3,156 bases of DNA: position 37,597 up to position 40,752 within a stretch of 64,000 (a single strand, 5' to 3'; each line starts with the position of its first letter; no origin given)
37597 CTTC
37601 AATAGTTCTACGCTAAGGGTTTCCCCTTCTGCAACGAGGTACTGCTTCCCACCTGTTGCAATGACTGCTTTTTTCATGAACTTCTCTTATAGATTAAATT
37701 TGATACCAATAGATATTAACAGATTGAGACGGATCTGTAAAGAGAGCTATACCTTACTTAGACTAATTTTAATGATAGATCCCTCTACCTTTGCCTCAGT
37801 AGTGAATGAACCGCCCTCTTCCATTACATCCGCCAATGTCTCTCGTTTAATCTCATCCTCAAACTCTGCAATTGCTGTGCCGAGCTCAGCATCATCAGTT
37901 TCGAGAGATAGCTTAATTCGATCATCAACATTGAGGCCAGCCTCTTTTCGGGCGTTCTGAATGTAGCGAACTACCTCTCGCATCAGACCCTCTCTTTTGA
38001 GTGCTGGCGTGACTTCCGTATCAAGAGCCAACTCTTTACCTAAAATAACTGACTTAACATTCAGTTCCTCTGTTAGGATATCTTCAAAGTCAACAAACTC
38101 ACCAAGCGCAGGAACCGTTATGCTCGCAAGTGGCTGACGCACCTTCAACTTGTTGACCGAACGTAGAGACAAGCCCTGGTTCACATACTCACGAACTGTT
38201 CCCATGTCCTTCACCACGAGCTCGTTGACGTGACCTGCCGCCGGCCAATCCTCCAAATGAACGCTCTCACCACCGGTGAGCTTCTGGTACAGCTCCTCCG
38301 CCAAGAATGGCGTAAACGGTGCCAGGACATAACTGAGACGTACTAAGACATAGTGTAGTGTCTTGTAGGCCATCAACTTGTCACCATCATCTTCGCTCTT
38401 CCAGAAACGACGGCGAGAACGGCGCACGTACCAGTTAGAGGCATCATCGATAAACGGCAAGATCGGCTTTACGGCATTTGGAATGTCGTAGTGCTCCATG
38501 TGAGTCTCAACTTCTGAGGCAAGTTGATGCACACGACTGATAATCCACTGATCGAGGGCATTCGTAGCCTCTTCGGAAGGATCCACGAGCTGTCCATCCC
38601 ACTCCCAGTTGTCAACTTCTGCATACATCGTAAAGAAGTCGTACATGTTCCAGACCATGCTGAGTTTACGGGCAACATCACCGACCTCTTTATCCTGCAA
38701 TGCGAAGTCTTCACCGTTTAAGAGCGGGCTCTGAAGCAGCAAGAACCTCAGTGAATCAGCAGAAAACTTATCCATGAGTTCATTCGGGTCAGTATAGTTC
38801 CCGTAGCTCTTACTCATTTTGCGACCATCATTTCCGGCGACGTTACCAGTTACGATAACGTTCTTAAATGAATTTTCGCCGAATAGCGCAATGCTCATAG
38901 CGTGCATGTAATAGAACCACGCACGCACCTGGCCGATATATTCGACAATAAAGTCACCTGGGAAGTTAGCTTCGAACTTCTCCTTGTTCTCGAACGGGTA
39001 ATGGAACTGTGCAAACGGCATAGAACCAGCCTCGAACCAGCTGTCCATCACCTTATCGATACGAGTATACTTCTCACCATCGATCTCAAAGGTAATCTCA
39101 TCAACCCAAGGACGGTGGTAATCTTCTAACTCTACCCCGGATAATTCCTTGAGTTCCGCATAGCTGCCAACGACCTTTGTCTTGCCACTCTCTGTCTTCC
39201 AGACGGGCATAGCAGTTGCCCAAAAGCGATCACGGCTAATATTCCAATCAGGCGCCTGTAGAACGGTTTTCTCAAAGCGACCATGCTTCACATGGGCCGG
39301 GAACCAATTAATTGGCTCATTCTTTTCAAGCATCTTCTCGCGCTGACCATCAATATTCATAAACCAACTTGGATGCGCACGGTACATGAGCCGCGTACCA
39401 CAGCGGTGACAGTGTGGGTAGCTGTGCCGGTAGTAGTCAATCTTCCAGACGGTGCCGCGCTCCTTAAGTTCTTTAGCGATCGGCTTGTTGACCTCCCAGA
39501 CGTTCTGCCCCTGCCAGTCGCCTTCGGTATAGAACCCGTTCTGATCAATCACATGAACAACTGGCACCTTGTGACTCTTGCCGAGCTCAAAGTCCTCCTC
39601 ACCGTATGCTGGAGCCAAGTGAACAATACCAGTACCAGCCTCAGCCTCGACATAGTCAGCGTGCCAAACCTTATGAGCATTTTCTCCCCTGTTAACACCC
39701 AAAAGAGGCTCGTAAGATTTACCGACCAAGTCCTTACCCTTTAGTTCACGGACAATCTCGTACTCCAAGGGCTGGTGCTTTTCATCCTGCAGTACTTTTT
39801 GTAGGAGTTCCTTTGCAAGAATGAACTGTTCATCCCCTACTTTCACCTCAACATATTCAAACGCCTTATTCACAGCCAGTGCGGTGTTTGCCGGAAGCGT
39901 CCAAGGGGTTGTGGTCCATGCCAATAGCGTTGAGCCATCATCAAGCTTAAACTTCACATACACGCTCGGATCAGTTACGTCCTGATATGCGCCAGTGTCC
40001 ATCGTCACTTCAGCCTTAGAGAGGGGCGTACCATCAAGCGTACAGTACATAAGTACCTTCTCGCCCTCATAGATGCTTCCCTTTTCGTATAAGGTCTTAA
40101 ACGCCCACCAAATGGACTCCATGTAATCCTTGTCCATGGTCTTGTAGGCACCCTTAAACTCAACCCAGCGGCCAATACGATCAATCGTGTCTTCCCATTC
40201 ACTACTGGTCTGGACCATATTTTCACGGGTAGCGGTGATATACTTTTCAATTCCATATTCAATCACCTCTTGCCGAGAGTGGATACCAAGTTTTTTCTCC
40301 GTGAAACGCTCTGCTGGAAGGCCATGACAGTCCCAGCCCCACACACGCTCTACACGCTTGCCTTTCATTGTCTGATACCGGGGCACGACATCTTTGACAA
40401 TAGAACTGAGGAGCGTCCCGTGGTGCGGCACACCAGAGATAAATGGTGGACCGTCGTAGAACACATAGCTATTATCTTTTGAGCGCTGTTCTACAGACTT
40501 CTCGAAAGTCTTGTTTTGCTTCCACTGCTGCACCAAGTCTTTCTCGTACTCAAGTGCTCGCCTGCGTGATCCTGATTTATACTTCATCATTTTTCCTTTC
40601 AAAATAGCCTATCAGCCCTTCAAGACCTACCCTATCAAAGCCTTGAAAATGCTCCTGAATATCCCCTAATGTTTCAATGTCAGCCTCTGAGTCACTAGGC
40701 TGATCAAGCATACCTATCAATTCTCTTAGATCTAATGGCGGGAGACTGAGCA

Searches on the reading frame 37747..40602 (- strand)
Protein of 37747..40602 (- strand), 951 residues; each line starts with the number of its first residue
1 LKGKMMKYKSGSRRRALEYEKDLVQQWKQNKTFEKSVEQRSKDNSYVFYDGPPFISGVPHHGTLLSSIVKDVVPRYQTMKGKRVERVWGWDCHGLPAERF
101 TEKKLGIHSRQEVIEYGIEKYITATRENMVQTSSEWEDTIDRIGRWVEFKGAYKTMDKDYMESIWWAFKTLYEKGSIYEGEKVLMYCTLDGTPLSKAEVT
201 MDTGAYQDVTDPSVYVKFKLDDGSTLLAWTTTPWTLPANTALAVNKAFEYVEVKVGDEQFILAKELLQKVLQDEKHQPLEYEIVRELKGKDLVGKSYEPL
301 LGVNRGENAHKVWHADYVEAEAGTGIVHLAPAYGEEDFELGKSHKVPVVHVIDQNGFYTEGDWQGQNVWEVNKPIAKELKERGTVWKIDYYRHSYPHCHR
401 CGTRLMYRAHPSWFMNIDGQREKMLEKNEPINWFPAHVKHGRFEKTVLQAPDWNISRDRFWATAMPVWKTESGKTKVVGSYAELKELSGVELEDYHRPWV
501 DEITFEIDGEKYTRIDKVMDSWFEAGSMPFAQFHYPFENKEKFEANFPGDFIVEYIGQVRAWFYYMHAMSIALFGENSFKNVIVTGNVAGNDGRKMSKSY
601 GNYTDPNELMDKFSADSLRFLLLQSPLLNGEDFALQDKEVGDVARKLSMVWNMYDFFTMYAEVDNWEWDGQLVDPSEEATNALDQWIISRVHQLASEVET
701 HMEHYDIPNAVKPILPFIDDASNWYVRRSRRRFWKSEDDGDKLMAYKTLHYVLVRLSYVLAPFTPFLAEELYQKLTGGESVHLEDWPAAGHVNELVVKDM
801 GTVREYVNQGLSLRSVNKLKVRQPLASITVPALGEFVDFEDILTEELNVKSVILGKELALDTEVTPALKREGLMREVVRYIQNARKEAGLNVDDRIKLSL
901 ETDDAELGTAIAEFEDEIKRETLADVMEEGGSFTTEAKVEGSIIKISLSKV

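Call 9: search_protein_families(library=pfam, proteins=[window:37747-40602:-])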
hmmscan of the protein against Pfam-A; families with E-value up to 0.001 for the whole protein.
window:37747-40602:- (951 aa): 7 families
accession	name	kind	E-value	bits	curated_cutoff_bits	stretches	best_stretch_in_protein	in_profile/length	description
PF00133.28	tRNA-synt_1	-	1.8e-115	386.4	22.7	1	23-629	2-409/414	tRNA synthetases class I (I, L, M and V)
PF08264.19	Anticodon_1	-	1.7e-31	109.5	25.1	1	684-825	1-144/148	Anticodon-binding domain of tRNA ligase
PF19302.4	DUF5915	-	7.4e-22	78.3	27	1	859-951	103-195/195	Domain of unknown function (DUF5915)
PF09334.17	tRNA-synt_1g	-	2.4e-18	66.5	20.1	2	53-201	8-137/391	tRNA synthetases class I (M)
PF13603.12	tRNA-synt_1_2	-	3.4e-07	30.4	25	1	215-356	11-144/185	Leucyl-tRNA synthetase, editing domain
PF01921.24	tRNA-synt_1f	-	9.5e-05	21.9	27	0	592-626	279-313/360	tRNA synthetases class I (K)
PF01406.26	tRNA-synt_1e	-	0.00027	20.9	27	1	568-625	227-283/301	tRNA synthetases class I (C) catalytic domain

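Call 10: find_related_loci(query=window:37747-40602:-, collection=genome_contigs, flank=3000)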
Query window:37747-40602:- (951 aa) in genome_contigs; peptide patterns used: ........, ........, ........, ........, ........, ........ (x = any residue, [..] = any of these).
599 stretches matched a pattern (row limit reached: there are more); 592 encode a relative of the query (tblastn E <= 1e-3); the best 80 are kept; 80 distinct loci.
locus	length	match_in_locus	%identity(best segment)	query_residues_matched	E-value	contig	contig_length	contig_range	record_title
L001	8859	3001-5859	81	1-950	0e+0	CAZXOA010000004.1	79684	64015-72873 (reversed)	MAG TPA_asm: uncultured Candidatus Saccharibacteria bacterium isolate SRP344714_co1_350 genome assembly, contig: NODE_70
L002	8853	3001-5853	79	6-950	0e+0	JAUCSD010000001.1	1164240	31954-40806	MAG: Candidatus Saccharibacteria bacterium isolate RYN_404 scaffold_239928, whole genome shotgun sequence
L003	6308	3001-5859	79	5-951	0e+0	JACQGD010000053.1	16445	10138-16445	MAG: Candidatus Saccharibacteria bacterium isolate NC_groundwater_1064_Pr2_B-0.1um_46_7 rattlesnake_spring_18_scaffold_3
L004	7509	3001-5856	79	4-950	0e+0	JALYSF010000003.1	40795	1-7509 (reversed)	MAG: bacterium isolate MDV bin108 SD1456_NODE_161_length_40795_cov_1.141315, whole genome shotgun sequence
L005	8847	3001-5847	79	6-951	0e+0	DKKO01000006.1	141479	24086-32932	MAG TPA_asm: Candidatus Saccharibacteria bacterium UBA6664 UBA6664_contig_423, whole genome shotgun sequence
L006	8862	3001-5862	79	3-951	0e+0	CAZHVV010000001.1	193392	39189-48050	MAG TPA_asm: uncultured Candidatus Saccharibacteria bacterium isolate SRP302447_co4_31 genome assembly, contig: NODE_231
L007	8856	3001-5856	79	6-950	0e+0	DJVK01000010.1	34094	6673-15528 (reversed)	MAG TPA_asm: Candidatus Saccharibacteria bacterium UBA6258 UBA6258_contig_9407, whole genome shotgun sequence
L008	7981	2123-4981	77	4-951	0e+0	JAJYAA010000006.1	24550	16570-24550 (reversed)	MAG: bacterium isolate BP8.bin114 NODE_2583_length_24550_cov_1.500143, whole genome shotgun sequence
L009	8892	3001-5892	77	1-951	0e+0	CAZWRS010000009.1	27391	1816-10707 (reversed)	MAG TPA_asm: uncultured Candidatus Saccharibacteria bacterium isolate SRP144015_co1_75 genome assembly, contig: NODE_890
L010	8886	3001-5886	78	2-951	0e+0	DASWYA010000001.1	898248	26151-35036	MAG TPA_asm: Candidatus Saccharimonadales bacterium isolate SMAG_U3699 k141_583944, whole genome shotgun sequence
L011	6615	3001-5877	77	2-950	0e+0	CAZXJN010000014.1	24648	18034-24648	MAG TPA_asm: uncultured Candidatus Saccharibacteria bacterium isolate SRP144015_co1_17 genome assembly, contig: NODE_104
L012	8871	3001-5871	77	2-951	0e+0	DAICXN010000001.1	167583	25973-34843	MAG TPA_asm: Candidatus Saccharibacteria bacterium isolate clean1742 NODE_1_length_167583_cov_4.433113, whole genome sho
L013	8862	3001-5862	77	3-951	0e+0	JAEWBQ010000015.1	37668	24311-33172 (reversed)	MAG: Candidatus Parcubacteria bacterium isolate OH_PBB_257 k127_526451, whole genome shotgun sequence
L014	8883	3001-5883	77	5-950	0e+0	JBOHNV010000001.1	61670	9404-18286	MAG: Candidatus Microsaccharimonas sp. isolate SD8049_metabat2.bin.6 NODE_3_length_61670_cov_1.223096, whole genome shot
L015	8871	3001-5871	77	2-950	0e+0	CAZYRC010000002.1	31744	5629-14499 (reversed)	MAG TPA_asm: uncultured Candidatus Saccharibacteria bacterium isolate SRP170004_co1_166 genome assembly, contig: NODE_19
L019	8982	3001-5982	76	6-951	0e+0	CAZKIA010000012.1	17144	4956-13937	MAG TPA_asm: uncultured Candidatus Saccharibacteria bacterium isolate SRP285395_co1_3 genome assembly, contig: NODE_5187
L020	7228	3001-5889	75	5-951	0e+0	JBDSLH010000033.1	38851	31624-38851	MAG: Candidatus Saccharimonadales bacterium isolate cluster1_bin.365 k127_15741113, whole genome shotgun sequence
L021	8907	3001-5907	75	3-950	0e+0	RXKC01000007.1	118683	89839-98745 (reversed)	MAG: Candidatus Saccharibacteria bacterium isolate AWTP1-31 sample_9_scaffold_12, whole genome shotgun sequence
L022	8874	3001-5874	77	6-951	0e+0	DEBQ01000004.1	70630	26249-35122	MAG TPA_asm: Candidatus Saccharibacteria bacterium UBA2952 UBA2952_contig_24, whole genome shotgun sequence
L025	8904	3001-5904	75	6-951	0e+0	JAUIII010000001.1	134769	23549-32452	MAG: bacterium isolate Co_bin.251 NODE_1348_length_134769_cov_2.017751, whole genome shotgun sequence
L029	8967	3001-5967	73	6-950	0e+0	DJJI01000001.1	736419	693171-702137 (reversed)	MAG TPA_asm: Candidatus Saccharibacteria bacterium UBA6572 UBA6572_contig_1, whole genome shotgun sequence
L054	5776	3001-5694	74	3-857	0e+0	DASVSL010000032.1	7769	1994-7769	MAG TPA_asm: Candidatus Saccharimonadales bacterium isolate SMAG_U3261 k141_103497, whole genome shotgun sequence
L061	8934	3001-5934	68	4-951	0e+0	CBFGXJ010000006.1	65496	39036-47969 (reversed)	MAG TPA_asm: uncultured bacterium isolate SRR32277390_binner123_Refined_3 genome assembly, contig: ERZ27245939.37, whole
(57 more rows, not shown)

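Call 72: search_protein_families(library=pfam, max_evalue=0.01, proteins=[L019:2420-2962:+, L021:2660-3010:+, L006:2480-3010:+, L020:2392-2988:+, L013:2519-3004:+, L022:2787-3008:+, L029:2813-3001:+, L025:2732-3001:+, L054:2774-3010:+, L061:2432-3007:+])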
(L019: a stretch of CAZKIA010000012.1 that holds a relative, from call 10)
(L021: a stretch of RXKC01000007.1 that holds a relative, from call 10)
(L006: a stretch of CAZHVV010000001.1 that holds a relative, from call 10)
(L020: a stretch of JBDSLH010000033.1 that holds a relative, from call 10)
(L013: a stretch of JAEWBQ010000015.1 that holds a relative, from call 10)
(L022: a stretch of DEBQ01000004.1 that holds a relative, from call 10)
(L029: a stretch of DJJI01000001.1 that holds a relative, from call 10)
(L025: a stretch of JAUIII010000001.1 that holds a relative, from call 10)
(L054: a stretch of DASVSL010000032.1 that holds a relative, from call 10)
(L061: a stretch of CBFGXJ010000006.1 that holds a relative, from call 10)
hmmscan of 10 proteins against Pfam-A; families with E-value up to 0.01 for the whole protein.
L019:2420-2962:+ (181 aa): 7 families
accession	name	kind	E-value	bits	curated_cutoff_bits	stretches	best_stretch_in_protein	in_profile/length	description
PF00583.31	Acetyltransf_1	-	2.7e-13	50.7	20.7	1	63-155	24-116/116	Acetyltransferase (GNAT) family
PF13508.13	Acetyltransf_7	-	3e-13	50.4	27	1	77-157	5-84/84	Acetyltransferase (GNAT) domain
PF13673.13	Acetyltransf_10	-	8.3e-13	48.9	23.6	1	64-176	20-126/128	Acetyltransferase (GNAT) domain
PF13302.13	Acetyltransf_3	-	1.8e-05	25.9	25.4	1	44-156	26-138/138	Acetyltransferase (GNAT) domain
PF08445.16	FR47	-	0.00049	20.5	22.1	1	102-158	23-80/86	FR47-like protein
PF14542.12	Acetyltransf_CG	-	0.00066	20.2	30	1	93-131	16-55/80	GCN5-related N-acetyl-transferase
PF21926.2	FeeM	-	0.0048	17.1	27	1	102-157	82-138/158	N-acyl amino acid synthase FeeM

L021:2660-3010:+ (117 aa): 2 families
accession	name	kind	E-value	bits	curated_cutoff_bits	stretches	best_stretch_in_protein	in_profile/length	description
PF07883.17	Cupin_2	-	0.00047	20.2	27.2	1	52-92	18-56/70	Cupin domain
PF05899.18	Cupin_3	-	0.0015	18.6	23.5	1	42-92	16-64/74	EutQ-like cupin domain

L006:2480-3010:+ (177 aa): 0 families

L020:2392-2988:+ (199 aa): 1 family
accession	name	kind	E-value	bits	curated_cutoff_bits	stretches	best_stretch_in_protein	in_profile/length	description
PF00188.32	CAP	-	6.8e-12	46.7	21.1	1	76-194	3-116/117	Cysteine-rich secretory protein family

L013:2519-3004:+ (162 aa): 2 families
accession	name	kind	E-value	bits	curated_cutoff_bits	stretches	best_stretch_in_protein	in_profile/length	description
PF07883.17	Cupin_2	-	0.00011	22.2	27.2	1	41-87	11-56/70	Cupin domain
PF05899.18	Cupin_3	-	0.0031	17.6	23.5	1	42-88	19-65/74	EutQ-like cupin domain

L022:2787-3008:+ (74 aa): 0 families

L029:2813-3001:+ (63 aa): 0 families

L025:2732-3001:+ (90 aa): 0 families

L054:2774-3010:+ (79 aa): 0 families

L061:2432-3007:+ (192 aa): 3 families
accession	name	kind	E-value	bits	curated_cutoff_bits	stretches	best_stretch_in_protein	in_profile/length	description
PF00583.31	Acetyltransf_1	-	6.7e-07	30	20.7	1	62-162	18-116/116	Acetyltransferase (GNAT) family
PF13508.13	Acetyltransf_7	-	5.9e-06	27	27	1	82-164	8-84/84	Acetyltransferase (GNAT) domain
PF13673.13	Acetyltransf_10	-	0.0012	19.3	23.6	1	48-164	6-109/128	Acetyltransferase (GNAT) domain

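Call 84: search_solved_structures(query=window:37747-40590:-, max_evalue=1e-20)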
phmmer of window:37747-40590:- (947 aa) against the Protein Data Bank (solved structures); distinct sequences matched with E-value up to 1e-20: 25.
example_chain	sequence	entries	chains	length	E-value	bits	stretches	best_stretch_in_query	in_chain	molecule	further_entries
8c8u_A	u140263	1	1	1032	1.5e-215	721.3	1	9-848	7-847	Isoleucine--tRNA ligase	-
8c8v_A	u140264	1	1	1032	1.6e-215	721.3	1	9-848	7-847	Isoleucine--tRNA ligase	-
8c9d_A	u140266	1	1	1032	5.1e-214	716.3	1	9-848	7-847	Isoleucine--tRNA ligase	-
8c8w_A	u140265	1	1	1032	5.6e-213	712.9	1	9-848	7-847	Isoleucine--tRNA ligase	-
1ile_A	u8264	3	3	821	1.4e-193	648.7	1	15-804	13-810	ISOLEUCYL-TRNA SYNTHETASE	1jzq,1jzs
8wnd_A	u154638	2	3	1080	2.7e-190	637.8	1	16-853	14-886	isoleucine--tRNA ligase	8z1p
9w01_B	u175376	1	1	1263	4.4e-187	627.1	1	16-851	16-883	Isoleucine--tRNA ligase, cytoplasmic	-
9wqs_A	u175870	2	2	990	3.5e-186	624.2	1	16-853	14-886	Isoleucine--tRNA ligase, cytoplasmic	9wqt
7d5c_A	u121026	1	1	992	3.5e-186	624.2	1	16-853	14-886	Isoleucine--tRNA ligase, cytoplasmic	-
6ldk_A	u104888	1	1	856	1.8e-184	618.5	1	16-771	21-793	Isoleucine--tRNA ligase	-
1ffy_A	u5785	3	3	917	5e-90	305.9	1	16-832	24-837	ISOLEUCYL-TRNA SYNTHETASE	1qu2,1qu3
8c9e_A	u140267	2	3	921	5.2e-82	279.4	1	16-788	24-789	Isoleucine--tRNA ligase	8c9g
8c9f_A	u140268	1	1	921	6.5e-80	272.5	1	16-788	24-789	Isoleucine--tRNA ligase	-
8wnf_A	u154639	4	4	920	3.2e-62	213.9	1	20-768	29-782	Isoleucine--tRNA ligase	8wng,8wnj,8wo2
8wni_A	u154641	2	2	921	3.2e-62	213.9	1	20-768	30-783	Isoleucine--tRNA ligase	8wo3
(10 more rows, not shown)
